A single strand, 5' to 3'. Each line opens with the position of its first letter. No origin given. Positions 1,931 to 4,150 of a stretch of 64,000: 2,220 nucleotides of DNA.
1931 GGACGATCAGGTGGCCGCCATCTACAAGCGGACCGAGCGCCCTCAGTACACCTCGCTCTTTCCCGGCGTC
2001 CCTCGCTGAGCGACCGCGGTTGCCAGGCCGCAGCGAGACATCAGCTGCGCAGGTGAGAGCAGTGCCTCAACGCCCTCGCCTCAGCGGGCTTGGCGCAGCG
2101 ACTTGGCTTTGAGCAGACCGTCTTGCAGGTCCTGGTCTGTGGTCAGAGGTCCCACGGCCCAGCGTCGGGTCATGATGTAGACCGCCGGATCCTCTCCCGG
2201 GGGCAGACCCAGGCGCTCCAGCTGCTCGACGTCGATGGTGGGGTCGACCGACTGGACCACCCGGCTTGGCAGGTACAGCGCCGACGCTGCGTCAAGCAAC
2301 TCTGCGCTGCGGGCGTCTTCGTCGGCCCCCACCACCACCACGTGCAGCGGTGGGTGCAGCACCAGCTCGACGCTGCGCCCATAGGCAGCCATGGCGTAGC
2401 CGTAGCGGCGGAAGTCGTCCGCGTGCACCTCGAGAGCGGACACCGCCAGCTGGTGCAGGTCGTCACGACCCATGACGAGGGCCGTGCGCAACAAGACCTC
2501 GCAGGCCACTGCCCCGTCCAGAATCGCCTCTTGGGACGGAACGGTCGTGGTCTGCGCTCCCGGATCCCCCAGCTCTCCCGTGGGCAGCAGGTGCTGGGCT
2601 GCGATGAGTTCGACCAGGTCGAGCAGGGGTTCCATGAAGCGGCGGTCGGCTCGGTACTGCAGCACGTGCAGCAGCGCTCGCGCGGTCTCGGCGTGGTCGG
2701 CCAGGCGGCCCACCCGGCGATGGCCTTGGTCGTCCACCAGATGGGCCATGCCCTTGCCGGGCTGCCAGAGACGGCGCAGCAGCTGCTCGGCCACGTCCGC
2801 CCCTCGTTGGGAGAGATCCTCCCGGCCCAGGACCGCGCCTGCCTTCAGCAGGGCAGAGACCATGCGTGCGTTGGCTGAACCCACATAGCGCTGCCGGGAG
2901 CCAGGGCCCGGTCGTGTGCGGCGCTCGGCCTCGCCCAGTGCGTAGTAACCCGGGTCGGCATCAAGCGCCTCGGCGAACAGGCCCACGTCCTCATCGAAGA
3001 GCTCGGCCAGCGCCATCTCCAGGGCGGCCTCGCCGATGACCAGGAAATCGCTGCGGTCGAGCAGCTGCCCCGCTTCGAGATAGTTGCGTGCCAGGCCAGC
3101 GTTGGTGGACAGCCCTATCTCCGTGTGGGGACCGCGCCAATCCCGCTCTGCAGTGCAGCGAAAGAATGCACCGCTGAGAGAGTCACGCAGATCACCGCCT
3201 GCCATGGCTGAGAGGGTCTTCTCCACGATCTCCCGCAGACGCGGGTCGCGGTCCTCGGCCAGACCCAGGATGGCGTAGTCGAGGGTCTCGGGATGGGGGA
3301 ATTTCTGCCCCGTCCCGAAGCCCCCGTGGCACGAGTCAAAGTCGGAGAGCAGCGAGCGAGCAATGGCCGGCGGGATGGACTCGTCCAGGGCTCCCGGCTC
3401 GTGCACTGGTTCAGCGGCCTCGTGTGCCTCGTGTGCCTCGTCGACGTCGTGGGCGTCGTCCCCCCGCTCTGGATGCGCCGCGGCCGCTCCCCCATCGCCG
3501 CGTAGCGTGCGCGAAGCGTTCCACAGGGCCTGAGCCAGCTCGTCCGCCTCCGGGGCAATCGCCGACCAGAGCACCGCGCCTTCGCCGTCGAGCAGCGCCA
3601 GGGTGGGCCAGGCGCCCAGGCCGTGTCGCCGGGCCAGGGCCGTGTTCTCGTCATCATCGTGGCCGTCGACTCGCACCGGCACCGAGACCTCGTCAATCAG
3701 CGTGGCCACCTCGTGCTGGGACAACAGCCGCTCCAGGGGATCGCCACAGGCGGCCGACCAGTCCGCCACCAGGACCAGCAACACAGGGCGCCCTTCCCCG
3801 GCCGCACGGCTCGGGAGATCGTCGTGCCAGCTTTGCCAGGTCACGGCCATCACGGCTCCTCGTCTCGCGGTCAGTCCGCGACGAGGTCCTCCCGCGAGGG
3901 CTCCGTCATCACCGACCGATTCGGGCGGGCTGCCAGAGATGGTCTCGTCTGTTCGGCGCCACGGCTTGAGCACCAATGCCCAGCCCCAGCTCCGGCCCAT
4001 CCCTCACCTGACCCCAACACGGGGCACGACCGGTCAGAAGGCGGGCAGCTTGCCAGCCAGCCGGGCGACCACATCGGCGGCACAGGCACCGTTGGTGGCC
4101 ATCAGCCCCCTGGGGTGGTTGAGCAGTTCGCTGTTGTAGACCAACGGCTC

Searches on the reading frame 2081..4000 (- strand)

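Call 56: search_protein_families(library=pfam, proteins=[window:2081-4000:-], max_evalue=0.001)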
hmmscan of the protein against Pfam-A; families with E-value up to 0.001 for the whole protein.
window:2081-4000:- (639 aa): 3 families
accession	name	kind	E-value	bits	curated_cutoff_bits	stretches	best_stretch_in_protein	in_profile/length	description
PF13899.12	Thioredoxin_7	-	2.3e-06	28.1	27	1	54-138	1-82/83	Thioredoxin-like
PF03190.21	Thioredox_DsbH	-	0.00012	22.6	27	1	51-147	18-119/163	Protein of unknown function, DUF255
PF13098.12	Thioredoxin_2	-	0.00021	22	27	1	66-144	1-89/104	Thioredoxin-like domain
